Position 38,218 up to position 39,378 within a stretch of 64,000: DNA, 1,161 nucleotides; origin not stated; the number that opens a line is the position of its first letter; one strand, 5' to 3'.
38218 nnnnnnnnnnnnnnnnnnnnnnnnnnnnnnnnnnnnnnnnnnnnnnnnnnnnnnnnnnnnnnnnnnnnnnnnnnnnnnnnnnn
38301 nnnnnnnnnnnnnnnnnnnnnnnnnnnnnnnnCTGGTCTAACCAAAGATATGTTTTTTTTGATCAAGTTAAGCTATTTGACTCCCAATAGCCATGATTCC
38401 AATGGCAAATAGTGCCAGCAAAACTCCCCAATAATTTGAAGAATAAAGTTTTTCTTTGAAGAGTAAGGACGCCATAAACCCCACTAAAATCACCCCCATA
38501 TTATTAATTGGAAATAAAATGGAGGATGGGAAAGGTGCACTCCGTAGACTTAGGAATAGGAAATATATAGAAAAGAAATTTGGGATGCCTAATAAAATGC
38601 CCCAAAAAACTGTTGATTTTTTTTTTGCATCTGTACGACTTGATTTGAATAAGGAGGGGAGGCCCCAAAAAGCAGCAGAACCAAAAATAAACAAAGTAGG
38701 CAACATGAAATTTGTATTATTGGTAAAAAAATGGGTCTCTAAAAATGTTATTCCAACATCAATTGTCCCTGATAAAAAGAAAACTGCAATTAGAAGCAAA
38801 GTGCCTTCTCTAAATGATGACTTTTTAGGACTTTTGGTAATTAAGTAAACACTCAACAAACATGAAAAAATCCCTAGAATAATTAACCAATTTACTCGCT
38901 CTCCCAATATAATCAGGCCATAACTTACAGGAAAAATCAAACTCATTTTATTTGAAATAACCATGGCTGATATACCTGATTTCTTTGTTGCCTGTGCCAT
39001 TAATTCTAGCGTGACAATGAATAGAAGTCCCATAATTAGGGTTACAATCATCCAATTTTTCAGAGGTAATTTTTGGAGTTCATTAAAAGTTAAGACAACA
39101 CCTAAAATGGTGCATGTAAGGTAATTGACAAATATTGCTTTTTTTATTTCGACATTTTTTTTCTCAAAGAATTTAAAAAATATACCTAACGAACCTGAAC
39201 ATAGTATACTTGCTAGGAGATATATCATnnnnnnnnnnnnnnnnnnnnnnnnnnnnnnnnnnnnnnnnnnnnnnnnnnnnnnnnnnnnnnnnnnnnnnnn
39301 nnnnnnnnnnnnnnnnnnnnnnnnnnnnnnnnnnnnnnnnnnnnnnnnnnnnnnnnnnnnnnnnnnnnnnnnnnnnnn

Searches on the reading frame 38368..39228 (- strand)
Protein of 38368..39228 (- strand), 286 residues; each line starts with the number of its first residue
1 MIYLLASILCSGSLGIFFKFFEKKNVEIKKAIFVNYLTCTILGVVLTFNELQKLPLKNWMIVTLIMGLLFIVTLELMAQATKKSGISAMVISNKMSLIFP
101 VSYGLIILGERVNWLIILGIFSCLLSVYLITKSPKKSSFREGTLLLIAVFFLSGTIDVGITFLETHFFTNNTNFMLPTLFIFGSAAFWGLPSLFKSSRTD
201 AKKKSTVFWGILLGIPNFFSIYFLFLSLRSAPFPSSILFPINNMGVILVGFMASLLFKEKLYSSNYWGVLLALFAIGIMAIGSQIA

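Call 53: find_encoding_contigs(protein=window:38368-39228:-, flank=10000, max_places=1)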
Protein window:38368-39228:- (286 aa): 24 contigs read that carry it; 1 place shown.
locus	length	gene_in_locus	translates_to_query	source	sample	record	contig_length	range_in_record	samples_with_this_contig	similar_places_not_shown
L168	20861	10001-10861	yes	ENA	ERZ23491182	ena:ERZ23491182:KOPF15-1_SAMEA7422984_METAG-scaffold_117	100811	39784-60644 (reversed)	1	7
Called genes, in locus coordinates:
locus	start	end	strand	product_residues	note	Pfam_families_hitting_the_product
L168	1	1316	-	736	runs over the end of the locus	PF13328:HD_4, PF01966:HD (weak), PF04607:RelA_SpoT, PF02824:TGS, PF28438:RelA_RIS, PF13291:ACT_4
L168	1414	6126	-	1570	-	PF18911:PKD_4 (weak), PF13585:CHU_C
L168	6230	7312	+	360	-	PF02615:Ldh_2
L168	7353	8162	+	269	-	PF09674:DUF2400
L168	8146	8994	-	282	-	PF02384:N6_Mtase (faint), PF06325:PrmA, PF05175:MTS, PF13847:Methyltransf_31, PF08241:Methyltransf_11 (weak), PF08242:Methyltransf_12 (weak), PF13649:Methyltransf_25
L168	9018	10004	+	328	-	PF00383:dCMP_cyt_deam_1, PF14437:MafB19-deam, PF01872:RibD_C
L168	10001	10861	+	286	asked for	PF00892:EamA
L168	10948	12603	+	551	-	PF07504:FTP (weak), PF02128:Peptidase_M36 (faint)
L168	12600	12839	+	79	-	PF01329:Pterin_4a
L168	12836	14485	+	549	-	PF00270:DEAD, PF00271:Helicase_C, PF16124:RecQ_Zn_bind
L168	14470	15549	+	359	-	PF13439:Glyco_transf_4 (weak), PF00534:Glycos_transf_1, PF13692:Glyco_trans_1_4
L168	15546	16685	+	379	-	-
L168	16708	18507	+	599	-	PF14849:YidC_periplas, PF02096:60KD_IMP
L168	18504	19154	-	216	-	PF13709:DUF4159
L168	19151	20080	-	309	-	PF10604:Polyketide_cyc2 (weak), PF06445:GyrI-like (weak)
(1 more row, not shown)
